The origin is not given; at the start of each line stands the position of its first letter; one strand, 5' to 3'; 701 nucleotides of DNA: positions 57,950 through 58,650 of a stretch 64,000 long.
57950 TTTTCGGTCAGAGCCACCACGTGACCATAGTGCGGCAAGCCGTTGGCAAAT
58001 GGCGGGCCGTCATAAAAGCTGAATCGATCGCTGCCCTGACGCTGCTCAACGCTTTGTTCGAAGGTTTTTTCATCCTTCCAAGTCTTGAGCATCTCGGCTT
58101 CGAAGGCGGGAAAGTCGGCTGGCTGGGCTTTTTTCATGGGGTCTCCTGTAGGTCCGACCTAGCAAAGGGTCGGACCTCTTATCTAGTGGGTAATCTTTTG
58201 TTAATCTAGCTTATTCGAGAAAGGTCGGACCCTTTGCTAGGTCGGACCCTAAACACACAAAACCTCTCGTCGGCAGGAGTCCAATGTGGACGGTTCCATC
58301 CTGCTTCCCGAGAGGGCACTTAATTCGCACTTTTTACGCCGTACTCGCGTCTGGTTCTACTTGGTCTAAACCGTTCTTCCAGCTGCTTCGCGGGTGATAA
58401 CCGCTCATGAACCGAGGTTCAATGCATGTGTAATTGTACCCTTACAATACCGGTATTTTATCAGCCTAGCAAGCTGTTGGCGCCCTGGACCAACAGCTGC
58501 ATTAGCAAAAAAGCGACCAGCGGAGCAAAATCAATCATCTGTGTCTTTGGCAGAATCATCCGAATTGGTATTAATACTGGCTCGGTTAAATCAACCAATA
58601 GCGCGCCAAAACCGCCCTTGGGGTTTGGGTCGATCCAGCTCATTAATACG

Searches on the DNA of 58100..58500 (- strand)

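Call 13: search_rna_families(source=window, start=58100, end=58500, threshold=evalue, max_evalue=10, show_alignments=3)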
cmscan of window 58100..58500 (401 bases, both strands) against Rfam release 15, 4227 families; matches with E-value up to 10: 9.
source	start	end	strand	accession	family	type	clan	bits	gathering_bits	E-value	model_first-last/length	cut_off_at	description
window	58150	58249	+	RF04251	MIR5070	Gene; miRNA;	CL00139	26.5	100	0.0062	1-116/116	no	MIR5070 microRNA precursor family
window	58145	58252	+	RF04100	mir-493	Gene; miRNA;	-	23.7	68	0.055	1-89/89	no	mir-493 microRNA precursor family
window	58152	58247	+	RF03585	mir-3938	Gene; miRNA;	-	23.4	94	0.018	1-88/88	no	mir-3938 microRNA precursor family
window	58157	58242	-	RF03255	mir-2188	Gene; miRNA;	-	20.6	60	0.11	1-78/78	no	mir-2188 microRNA precursor family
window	58143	58258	-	RF04272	mir-8908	Gene; miRNA;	CL00136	20.3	74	0.069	1-86/86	no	mir-8908 microRNA precursor family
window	58148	58251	+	RF01418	HIV_POL-1_SL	Cis-reg;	-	19.6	54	0.24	1-113/113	no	HIV pol-1 stem loop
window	58388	58472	-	RF01428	snoR128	Gene; snRNA; snoRNA; CD-box;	-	19.1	40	4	1-91/91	no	small nucleolar RNA snoR128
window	58156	58242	-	RF04341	Plastid-psbJ-5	Cis-reg;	CL00152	18.5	53.1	0.84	1-59/59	no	Plastid-psbJ-5 3UTR RNA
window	58400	58466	+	RF03290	mir-9428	Gene; miRNA;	-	13.8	81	5.7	1-68/68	no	mir-9428 microRNA precursor family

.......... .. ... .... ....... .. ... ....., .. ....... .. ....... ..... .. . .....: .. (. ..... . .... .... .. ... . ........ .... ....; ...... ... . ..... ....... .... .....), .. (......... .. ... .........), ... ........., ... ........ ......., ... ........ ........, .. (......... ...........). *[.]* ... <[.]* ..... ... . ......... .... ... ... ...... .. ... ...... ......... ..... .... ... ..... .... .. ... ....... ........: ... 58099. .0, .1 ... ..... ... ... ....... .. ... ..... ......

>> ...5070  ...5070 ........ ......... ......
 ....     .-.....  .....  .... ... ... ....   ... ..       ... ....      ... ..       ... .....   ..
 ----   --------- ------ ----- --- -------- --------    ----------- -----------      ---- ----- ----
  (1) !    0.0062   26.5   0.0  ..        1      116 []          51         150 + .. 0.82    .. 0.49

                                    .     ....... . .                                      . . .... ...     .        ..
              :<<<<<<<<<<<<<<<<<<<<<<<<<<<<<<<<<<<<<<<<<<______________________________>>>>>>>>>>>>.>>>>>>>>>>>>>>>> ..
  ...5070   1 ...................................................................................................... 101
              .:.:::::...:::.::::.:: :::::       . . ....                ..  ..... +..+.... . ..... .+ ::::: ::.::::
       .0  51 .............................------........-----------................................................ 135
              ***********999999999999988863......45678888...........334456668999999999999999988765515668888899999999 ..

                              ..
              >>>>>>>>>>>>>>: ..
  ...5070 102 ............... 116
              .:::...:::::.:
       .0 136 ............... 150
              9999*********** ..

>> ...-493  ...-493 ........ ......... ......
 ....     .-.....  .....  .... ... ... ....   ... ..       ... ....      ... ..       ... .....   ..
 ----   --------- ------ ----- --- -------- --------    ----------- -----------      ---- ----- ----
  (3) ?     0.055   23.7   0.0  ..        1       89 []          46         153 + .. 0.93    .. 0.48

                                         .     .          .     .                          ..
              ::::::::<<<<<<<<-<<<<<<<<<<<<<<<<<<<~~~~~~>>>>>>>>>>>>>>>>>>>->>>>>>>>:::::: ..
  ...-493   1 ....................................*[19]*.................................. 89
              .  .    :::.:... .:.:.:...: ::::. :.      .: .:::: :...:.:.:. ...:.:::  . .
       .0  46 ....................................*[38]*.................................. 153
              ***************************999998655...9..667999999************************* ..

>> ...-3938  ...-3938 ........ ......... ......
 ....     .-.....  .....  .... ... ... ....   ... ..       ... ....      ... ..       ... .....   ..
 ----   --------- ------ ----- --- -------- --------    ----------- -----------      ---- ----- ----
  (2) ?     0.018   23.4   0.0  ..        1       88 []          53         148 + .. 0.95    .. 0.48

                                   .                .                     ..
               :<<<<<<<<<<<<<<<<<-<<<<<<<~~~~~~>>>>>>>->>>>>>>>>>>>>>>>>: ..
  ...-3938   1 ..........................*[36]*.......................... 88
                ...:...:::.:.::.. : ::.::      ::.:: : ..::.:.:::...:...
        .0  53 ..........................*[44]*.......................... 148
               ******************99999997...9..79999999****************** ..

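Call 46: search_rna_families(source=window, start=58250, end=58425, threshold=evalue, max_evalue=10, show_alignments=2)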
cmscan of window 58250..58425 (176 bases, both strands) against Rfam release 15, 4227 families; matches with E-value up to 10: 1.
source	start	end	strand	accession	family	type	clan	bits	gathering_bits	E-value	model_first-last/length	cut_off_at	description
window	58400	58425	+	RF03290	mir-9428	Gene; miRNA;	-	14.3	81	1.8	1-26/68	3'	mir-9428 microRNA precursor family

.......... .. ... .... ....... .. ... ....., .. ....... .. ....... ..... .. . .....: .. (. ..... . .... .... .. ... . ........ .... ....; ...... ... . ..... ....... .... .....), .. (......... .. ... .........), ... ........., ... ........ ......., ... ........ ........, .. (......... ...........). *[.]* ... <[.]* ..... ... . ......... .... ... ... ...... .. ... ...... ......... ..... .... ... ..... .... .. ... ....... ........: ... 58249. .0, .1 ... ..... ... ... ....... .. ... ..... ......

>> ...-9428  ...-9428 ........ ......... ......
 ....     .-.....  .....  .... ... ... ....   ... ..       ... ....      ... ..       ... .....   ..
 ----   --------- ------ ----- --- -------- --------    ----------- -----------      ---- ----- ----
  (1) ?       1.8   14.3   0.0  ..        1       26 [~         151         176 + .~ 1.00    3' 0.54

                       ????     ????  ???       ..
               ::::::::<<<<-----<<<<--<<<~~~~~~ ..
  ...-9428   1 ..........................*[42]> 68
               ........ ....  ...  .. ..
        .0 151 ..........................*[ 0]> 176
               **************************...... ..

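Call 66: build_rna_model(alignment_id=A4, structure=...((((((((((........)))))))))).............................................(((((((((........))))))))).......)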
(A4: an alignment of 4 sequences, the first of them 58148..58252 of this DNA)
Model R1 built from alignment A4 (4 sequences, 109 columns); structure: as given.
model positions 107; base pairs 19; branch points 1; effective number of sequences 1.11; information 0.589 bits per position. Calibrated on 0.2 Mb of random sequence (short: E-values are rough).
structure used (alignment columns):
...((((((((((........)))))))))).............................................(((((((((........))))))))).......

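Call 67: search_with_rna_model(model_id=R1, sources=[window, L002, L003, L005, L006, L008, L009, L134, L141, L142, L143], max_evalue=10)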
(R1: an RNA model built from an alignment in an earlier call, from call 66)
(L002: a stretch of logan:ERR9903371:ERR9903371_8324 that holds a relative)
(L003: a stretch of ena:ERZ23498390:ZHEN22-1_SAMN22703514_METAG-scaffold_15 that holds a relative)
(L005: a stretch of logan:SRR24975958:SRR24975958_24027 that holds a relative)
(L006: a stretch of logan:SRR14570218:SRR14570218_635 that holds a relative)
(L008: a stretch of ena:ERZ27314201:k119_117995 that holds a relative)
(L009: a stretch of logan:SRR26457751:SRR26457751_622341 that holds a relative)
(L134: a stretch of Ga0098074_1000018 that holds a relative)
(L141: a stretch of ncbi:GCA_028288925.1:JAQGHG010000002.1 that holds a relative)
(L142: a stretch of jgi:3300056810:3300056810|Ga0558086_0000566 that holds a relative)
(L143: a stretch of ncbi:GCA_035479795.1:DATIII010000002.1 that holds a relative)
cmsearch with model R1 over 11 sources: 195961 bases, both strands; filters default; matches with E-value up to 10: 6.
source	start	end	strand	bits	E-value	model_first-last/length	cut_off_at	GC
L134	7813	7919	+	132.2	5.4e-28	1-107/107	no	0.5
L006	9884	9990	+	130.6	1.2e-27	1-107/107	no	0.46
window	58144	58252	-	104.8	1e-21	1-107/107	no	0.48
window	58147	58255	+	46.3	2.7e-08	1-107/107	no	0.47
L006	9881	9987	-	31.9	5.3e-05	1-107/107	no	0.46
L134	7810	7916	-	31.9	5.3e-05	1-107/107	no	0.5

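Call 69: search_dna_similar(query=window:58140-58260:-, collection=plasmids, mode=distant, max_evalue=0.01, max_rows=10)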
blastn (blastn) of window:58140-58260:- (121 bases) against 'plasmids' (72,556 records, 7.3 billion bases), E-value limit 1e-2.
No match.

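Call 70: search_dna_similar(query=window:58140-58260:-, collection=phages, mode=distant, max_evalue=0.01, max_rows=10)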
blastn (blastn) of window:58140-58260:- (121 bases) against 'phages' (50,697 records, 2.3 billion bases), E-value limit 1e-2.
No match.
